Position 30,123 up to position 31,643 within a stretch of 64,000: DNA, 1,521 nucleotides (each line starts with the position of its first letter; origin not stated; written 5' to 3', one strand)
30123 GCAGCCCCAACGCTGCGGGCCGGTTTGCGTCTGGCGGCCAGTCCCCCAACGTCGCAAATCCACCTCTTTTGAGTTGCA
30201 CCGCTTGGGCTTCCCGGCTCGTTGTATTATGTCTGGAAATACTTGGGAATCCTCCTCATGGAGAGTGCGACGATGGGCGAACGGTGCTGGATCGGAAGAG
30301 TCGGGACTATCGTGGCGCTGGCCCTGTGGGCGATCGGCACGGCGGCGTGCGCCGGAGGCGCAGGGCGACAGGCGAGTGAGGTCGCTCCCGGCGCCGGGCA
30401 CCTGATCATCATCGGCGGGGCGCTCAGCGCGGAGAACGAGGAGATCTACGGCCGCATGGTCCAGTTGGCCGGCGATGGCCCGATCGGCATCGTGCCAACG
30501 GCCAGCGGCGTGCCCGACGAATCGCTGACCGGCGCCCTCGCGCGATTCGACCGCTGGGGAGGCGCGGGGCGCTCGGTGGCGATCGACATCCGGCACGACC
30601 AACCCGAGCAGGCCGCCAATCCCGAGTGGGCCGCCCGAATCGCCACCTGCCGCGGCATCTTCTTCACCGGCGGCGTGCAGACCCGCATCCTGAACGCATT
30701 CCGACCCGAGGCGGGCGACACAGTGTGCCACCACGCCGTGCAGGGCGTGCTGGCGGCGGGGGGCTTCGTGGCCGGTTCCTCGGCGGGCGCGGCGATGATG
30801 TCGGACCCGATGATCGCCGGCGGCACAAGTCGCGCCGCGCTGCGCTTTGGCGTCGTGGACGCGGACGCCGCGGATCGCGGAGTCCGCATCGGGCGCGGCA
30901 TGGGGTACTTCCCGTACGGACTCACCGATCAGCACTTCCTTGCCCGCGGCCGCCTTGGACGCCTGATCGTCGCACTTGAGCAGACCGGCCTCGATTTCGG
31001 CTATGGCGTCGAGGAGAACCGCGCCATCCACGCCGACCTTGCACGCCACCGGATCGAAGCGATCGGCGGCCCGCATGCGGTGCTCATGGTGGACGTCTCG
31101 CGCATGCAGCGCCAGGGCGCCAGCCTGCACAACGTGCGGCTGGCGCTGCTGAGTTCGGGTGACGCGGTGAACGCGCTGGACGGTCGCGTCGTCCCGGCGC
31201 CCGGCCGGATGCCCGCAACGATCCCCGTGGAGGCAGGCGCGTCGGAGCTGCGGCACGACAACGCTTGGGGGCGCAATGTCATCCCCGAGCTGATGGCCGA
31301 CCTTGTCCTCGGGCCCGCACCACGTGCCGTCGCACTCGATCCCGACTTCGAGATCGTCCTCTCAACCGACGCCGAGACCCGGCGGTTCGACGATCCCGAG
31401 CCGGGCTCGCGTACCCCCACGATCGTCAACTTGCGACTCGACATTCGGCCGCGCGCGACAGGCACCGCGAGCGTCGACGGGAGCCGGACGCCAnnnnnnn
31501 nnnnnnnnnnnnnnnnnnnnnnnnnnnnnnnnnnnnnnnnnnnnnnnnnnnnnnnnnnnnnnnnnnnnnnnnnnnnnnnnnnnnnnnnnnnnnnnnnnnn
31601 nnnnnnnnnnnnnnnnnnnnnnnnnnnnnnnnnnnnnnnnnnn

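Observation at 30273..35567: Translationally coupled, fully exported four-gene operon bracketed by cyanophycinase and isoaspartyl peptidase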

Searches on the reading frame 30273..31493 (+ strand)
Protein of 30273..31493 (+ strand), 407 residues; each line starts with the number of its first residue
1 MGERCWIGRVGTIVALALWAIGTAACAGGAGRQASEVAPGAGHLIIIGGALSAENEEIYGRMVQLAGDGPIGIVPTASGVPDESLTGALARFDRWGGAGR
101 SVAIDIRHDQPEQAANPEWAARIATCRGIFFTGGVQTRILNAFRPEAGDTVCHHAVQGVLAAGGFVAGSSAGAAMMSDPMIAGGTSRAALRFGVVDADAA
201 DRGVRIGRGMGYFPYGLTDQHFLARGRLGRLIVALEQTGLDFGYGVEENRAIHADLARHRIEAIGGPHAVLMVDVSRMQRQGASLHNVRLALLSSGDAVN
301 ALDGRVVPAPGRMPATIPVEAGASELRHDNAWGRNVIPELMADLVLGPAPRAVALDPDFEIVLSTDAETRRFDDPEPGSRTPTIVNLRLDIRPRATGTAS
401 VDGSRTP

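Call 4: search_protein_families(library=pfam, proteins=[window:30273-31493:+], max_evalue=0.01)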
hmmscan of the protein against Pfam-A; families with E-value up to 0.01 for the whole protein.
window:30273-31493:+ (407 aa): 1 family
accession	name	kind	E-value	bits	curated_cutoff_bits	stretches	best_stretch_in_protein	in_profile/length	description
PF03575.23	Peptidase_S51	-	0.0016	18.6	23.9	1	44-182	1-135/206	Peptidase family S51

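Call 5: search_protein_families(library=ncbifam, proteins=[window:30273-31493:+], max_evalue=0.01)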
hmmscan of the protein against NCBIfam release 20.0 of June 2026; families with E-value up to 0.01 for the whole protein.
window:30273-31493:+ (407 aa): 1 family
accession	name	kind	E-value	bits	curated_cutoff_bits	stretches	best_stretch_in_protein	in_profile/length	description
TIGR02069.1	cyanophycinase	equivalog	1.9e-39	135.7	126.6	1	44-287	1-229/250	cyanophycinase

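Call 6: search_solved_structures(query=window:30273-31493:+, max_evalue=0.01, show_alignments=2)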
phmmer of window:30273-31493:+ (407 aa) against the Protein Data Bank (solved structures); distinct sequences matched with E-value up to 0.01: 3.
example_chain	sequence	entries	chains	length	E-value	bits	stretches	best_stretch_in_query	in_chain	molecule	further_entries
7uqv_A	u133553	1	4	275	4.7e-19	72.1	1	41-276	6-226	Cyanophycinase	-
3en0_A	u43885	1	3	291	2.2e-13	53.5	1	44-308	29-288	Cyanophycinase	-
7uqw_A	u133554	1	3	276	3.4e-13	52.8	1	44-308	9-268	Cyanophycinase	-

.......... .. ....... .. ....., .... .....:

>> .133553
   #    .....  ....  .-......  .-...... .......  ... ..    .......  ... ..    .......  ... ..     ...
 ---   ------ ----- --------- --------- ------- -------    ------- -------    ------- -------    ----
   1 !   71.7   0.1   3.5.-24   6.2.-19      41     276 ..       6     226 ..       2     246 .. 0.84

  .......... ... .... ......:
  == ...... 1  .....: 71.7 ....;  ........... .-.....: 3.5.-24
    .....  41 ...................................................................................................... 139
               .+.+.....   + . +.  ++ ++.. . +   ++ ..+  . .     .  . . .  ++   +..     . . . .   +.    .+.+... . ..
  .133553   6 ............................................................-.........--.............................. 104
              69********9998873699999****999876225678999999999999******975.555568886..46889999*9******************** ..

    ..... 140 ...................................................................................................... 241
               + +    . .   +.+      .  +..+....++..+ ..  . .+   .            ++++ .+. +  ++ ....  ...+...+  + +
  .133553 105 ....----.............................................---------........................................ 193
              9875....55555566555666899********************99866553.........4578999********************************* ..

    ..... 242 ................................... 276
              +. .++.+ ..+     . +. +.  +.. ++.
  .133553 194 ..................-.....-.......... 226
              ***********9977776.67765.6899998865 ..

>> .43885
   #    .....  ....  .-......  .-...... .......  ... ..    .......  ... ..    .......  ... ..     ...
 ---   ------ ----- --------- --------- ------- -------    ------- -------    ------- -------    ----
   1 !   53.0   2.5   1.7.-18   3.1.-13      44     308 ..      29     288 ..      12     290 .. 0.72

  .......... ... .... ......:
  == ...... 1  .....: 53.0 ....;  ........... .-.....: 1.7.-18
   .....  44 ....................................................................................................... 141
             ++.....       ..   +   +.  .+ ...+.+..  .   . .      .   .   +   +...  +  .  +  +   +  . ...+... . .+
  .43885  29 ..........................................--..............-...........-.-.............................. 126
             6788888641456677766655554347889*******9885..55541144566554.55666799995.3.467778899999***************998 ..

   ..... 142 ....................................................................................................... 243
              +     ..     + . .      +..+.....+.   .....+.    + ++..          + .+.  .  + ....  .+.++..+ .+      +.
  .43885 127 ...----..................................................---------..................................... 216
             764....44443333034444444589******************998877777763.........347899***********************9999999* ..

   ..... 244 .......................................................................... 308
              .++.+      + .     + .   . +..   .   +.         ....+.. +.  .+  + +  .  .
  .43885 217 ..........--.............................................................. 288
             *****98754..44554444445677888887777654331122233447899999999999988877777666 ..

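Call 29: find_homologous_proteins(query=window:30273-31493:+, max_evalue=1e-10)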
Query window:30273-31493:+ (407 aa): 526 proteins with E <= 1e-10 among 8000 candidates; the best 120 are listed.
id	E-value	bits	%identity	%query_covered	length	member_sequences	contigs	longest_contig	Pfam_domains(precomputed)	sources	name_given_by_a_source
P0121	5.2e-262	887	99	100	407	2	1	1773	-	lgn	-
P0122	2.6e-126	440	53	95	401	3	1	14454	-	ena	-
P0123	7.3e-126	439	59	86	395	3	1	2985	-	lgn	-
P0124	5.3e-100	354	45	97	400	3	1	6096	PF03575.24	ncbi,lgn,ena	-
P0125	8.9e-100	353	50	87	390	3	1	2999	PF03575.24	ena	-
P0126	9.2e-98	346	50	86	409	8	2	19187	PF03575.24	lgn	-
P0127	4.7e-97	344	48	94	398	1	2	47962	PF03575.24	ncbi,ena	-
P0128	4.6e-94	334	50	87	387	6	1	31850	PF03575.24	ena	-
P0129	4.3e-91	324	47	93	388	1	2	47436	PF03575.24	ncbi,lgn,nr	ncbi:MAG: cyanophycinase [Gammaproteobacteria bacterium]|nr:MAG: cyanophycinase [Gammaproteobacteria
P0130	8.6e-91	323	49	89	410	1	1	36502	PF03575.24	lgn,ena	-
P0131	4.0e-90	321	51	82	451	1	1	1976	PF03575.24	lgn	-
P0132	8.5e-90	320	47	91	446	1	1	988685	-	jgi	-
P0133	1.9e-89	319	48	88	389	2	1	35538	PF03575.24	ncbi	-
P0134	3.6e-89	318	45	91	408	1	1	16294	PF03575.24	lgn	-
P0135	7.1e-89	317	46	91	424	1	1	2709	-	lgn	-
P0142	1.4e-84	303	43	93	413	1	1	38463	PF03575.24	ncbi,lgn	ncbi:cyanophycinase [soil metagenome]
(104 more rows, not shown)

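Call 31: find_encoding_contigs(protein=P0122, flank=10000, max_places=3)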
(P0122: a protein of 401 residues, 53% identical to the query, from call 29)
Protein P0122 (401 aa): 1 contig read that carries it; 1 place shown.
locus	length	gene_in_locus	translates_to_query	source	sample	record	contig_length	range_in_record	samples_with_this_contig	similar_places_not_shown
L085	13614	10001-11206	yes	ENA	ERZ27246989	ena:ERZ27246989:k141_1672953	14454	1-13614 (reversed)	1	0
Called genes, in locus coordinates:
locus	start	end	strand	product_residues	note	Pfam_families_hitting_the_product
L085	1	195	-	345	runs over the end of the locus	?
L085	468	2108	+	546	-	PF00128:Alpha-amylase, PF16657:Malt_amylase_C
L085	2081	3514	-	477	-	PF00982:Glyco_transf_20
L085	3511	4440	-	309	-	PF02358:Trehalose_PPase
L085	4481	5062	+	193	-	-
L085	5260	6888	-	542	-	PF03606:DcuC, PF02667:SCFA_trans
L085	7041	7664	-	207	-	-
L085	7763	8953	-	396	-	PF18027:Pepdidase_M14_N, PF00246:Peptidase_M14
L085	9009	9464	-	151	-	-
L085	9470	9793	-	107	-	PF13146:TRL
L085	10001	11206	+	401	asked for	-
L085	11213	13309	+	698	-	-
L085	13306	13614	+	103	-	?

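Call 33: find_related_loci(query=A2, collection=metagenome_contigs, flank=10000)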
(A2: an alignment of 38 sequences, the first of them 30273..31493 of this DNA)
Query A2 (407 aa) in metagenome_contigs; peptide patterns used: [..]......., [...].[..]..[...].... (x = any residue, [..] = any of these).
600 stretches matched a pattern (row limit reached: there are more); 457 encode a relative of the query (tblastn E <= 1e-3); the best 80 are kept; 80 distinct loci.
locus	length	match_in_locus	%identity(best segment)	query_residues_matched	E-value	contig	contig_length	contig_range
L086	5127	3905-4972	45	37-397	3e-78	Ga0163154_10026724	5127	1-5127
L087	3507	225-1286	45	37-395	3e-78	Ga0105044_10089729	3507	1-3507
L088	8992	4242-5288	43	42-393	2e-77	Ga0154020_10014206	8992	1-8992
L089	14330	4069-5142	40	38-395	1e-74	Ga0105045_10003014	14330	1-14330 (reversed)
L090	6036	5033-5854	43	14-300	6e-60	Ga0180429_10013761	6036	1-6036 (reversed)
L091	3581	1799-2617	45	21-306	4e-60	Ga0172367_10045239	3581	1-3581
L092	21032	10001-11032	36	42-391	1e-56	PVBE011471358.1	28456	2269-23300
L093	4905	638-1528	39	42-345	1e-53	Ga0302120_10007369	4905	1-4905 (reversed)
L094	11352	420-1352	43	13-329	3e-53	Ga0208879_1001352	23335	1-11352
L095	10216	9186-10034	45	34-312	9e-53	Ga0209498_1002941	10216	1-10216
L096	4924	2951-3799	45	34-312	1e-52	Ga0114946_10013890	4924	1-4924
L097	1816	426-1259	40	42-321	3e-52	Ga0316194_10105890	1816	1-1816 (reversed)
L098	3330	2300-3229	40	14-329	1e-48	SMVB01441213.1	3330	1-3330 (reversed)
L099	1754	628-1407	40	42-307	1e-49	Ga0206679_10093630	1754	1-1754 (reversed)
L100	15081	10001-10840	36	32-317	7e-48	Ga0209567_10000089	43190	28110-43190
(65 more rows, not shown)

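Call 36: find_encoding_contigs(protein=P0127, flank=9000, max_places=2)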
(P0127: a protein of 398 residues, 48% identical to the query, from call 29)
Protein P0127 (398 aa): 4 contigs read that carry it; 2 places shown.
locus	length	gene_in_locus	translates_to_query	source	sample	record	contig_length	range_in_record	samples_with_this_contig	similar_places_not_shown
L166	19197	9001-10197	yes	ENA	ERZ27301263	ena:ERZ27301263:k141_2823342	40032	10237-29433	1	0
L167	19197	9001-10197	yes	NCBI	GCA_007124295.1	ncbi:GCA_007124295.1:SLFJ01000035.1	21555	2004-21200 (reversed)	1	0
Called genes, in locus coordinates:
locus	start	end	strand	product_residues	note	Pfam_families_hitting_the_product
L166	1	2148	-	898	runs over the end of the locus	PF01074:Glyco_hydro_38N, PF09261:Alpha-mann_mid, PF07748:Glyco_hydro_38C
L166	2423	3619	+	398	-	PF00294:PfkB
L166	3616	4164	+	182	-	PF07385:Lyx_isomer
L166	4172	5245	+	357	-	PF14486:DUF4432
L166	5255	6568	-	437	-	PF01261:AP_endonuc_2 (faint), PF27526:XylA2_C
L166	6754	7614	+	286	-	PF05721:PhyH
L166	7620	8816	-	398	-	PF00817:IMS, PF11798:IMS_HHH, PF11799:IMS_C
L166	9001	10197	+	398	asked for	PF03575:Peptidase_S51 (weak)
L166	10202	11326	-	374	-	PF05343:Peptidase_M42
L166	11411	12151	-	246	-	PF07796:DUF1638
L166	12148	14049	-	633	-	PF00111:Fer2 (weak), PF17651:Raco_middle, PF14574:RACo_C_ter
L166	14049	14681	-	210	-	PF02607:B12-binding_2, PF02310:B12-binding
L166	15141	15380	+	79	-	PF13370:Fer4_13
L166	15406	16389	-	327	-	PF13480:Acetyltransf_6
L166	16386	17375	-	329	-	PF00144:Beta-lactamase (faint), PF13354:Beta-lactamase2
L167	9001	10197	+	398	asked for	PF03575:Peptidase_S51 (weak)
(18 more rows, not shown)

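Call 37: find_encoding_contigs(protein=P0128, flank=9000, max_places=2)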
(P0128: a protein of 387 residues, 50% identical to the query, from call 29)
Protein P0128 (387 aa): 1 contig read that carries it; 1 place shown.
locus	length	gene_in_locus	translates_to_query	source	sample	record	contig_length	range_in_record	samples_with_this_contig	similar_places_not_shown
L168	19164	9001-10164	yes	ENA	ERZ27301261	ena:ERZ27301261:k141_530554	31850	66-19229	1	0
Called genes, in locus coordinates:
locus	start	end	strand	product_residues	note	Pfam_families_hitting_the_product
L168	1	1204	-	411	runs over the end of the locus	PF02771:Acyl-CoA_dh_N, PF02770:Acyl-CoA_dh_M, PF00441:Acyl-CoA_dh_1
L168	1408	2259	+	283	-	PF03703:bPH_2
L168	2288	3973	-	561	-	PF01979:Amidohydro_1 (faint), PF07969:Amidohydro_3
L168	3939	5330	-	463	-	PF07690:MFS_1, PF13347:MFS_2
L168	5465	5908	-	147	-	PF04075:F420H2_quin_red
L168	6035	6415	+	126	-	PF04234:CopC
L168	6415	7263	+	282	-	PF05425:CopD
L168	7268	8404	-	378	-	PF01408:GFO_IDH_MocA, PF02894:GFO_IDH_MocA_C (weak), PF22725:GFO_IDH_MocA_C3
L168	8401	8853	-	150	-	PF01957:NfeD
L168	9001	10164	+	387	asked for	PF03575:Peptidase_S51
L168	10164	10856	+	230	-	PF03006:HlyIII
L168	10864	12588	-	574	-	PF00999:Na_H_Exchanger, PF02254:TrkA_N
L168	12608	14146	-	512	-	PF00884:Sulfatase, PF01663:Phosphodiest (weak), PF16347:SGSH_C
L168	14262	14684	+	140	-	PF04972:BON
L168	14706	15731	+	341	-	PF04307:YdjM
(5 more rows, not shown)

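Call 38: find_encoding_contigs(protein=P0126, flank=9000, max_places=2)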
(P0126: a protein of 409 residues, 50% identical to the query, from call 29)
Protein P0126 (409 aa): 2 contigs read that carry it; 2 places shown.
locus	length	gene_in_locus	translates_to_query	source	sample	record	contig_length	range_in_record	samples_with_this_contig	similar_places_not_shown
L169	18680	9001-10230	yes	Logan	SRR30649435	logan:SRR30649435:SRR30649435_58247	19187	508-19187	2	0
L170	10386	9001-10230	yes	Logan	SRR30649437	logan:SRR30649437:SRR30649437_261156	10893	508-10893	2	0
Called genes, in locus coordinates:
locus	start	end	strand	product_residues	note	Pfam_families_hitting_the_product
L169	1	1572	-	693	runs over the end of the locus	?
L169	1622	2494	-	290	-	-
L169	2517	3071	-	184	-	PF04350:PilO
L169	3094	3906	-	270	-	-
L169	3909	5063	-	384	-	PF11104:PilM_2, PF06723:MreB_Mbl (weak), PF14450:FtsA, PF11104:PilM_2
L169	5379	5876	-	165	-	PF01515:PTA_PTB (weak)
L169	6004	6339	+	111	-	PF00893:Multi_Drug_Res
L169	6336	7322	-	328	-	PF00126:HTH_1, PF03466:LysR_substrate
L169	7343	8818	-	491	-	PF03553:Na_H_antiporter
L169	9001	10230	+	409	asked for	PF03575:Peptidase_S51 (weak)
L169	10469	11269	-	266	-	-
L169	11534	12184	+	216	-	PF00625:Guanylate_kin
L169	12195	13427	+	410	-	PF02441:Flavoprotein, PF04127:DFP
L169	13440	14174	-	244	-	PF00834:Ribul_P_3_epim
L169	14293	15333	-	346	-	PF13176:TPR_7 (faint), PF13428:TPR_14 (faint), PF00515:TPR_1 (faint), PF07719:TPR_2 (faint), PF13174:TPR_6 (faint), PF13432:TPR_16 (faint), PF14559:TPR_19 (faint)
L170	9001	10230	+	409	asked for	PF03575:Peptidase_S51 (weak)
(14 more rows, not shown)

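Call 61: predict_structure(alignment_id=A2)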
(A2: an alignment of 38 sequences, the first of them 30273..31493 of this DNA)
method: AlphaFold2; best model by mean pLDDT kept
length: 407 residues; sequences in the alignment: 38
mean_pLDDT: 91.7   pTM: 0.87
mean pLDDT of the five models: 91.7, 91.1, 90.2, 90.0, 90.0
residues with pLDDT >= 90: 337; 70-90: 31; 50-70: 26; < 50: 13
segments of 3 or more residues with pLDDT < 50: 31-33, 400-407
pLDDT, mean of each block of 10 residues (from residue 1): 59 77 57 54 97 98 98 98 97 97 98 98 98 96 98 98 97 95 96 87 94 97 94 98 98 98 97 98 98 98 98 95 95 97 97 97 98 89 98 76 44
secondary structure, 60 per line:
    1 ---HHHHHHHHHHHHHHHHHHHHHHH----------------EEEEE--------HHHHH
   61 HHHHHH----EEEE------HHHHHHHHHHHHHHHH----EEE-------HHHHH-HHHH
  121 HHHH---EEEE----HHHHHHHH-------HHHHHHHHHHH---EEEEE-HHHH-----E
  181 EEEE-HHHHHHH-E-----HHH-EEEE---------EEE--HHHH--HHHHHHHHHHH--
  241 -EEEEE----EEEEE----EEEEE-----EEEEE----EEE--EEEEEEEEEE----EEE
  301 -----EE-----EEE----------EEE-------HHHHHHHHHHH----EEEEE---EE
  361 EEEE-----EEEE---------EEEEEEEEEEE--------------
elements in order: H4-26 E43-47 H56-66 E71-74 H81-96 E101-103 H111-115 H117-124 E128-131 H136-143 H151-161 E165-169 H171-174 E180-184 H186-192 E204-207 E217-219 H222-225 H228-238 E242-246 E251-255 E260-264 E270-274 E279-281 E284-293 E298-300 E313-315 E326-328 H336-346 E351-355 E359-364 E370-373 E383-393

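Call 64: fold_search(model_id=the predicted structure, library=pdb)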
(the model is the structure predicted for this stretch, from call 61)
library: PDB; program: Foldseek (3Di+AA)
matches with E <= 10: 1148; with E <= 0.001: 16
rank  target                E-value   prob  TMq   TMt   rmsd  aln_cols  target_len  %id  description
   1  7uqv_A                4.7e-19  1.00  0.57  0.88   2.1       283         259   27  Pseudobacteroides cellulosolvens pseudo-CphB (released 2022-08-10)
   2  7uqv_B                1.8e-18  1.00  0.57  0.88   2.1       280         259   28  Pseudobacteroides cellulosolvens pseudo-CphB (released 2022-08-10)
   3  7uqv_C                5.5e-18  1.00  0.58  0.89   2.1       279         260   28  Pseudobacteroides cellulosolvens pseudo-CphB (released 2022-08-10)
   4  7uqw_B                2.1e-16  1.00  0.55  0.84   2.4       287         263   29  PCC6803 Cyanophycinase S132DAP covalently bound to cyanophycin dimer (released 2022-08-10)
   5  7uqw_A                2.5e-16  1.00  0.56  0.85   2.6       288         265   28  PCC6803 Cyanophycinase S132DAP covalently bound to cyanophycin dimer (released 2022-08-10)
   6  7uqw_C                4.4e-16  1.00  0.55  0.83   2.7       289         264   28  PCC6803 Cyanophycinase S132DAP covalently bound to cyanophycin dimer (released 2022-08-10)
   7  3en0_C                1.4e-15  1.00  0.52  0.79   3.5       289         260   28  The Structure of Cyanophycinase (released 2009-07-28)
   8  3en0_A                1.4e-15  1.00  0.55  0.82   4.0       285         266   29  The Structure of Cyanophycinase (released 2009-07-28)
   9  3en0_B                1.5e-15  1.00  0.56  0.85   2.2       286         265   30  The Structure of Cyanophycinase (released 2009-07-28)
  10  6nqc                  3.8e-10  1.00  0.44  0.69   4.9       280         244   17  Crystal structure of a peptidase from an acI-B1 Actinobacterium (released 2020-01-22)
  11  7c9b                  2.6e-08  1.00  0.41  0.69   4.8       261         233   16  Crystal structure of dipeptidase-E from Xenopus laevis (released 2021-06-09)
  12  7ffp                  5.6e-08  1.00  0.41  0.66   6.0       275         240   14  Crystal structure of di-peptidase-E from Xenopus laevis (released 2021-09-08)
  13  6a4r_A                3.4e-07  1.00  0.40  0.64   6.5       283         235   14  Crystal structure of aspartate bound peptidase E from Salmonella enterica (released 2018-10-24)
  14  1fy2                  7.4e-07  1.00  0.39  0.68   7.3       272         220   15  Aspartyl Dipeptidase (released 2001-01-10)
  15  6a4r_B                1.8e-06  1.00  0.40  0.67   6.5       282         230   14  Crystal structure of aspartate bound peptidase E from Salmonella enterica (released 2018-10-24)
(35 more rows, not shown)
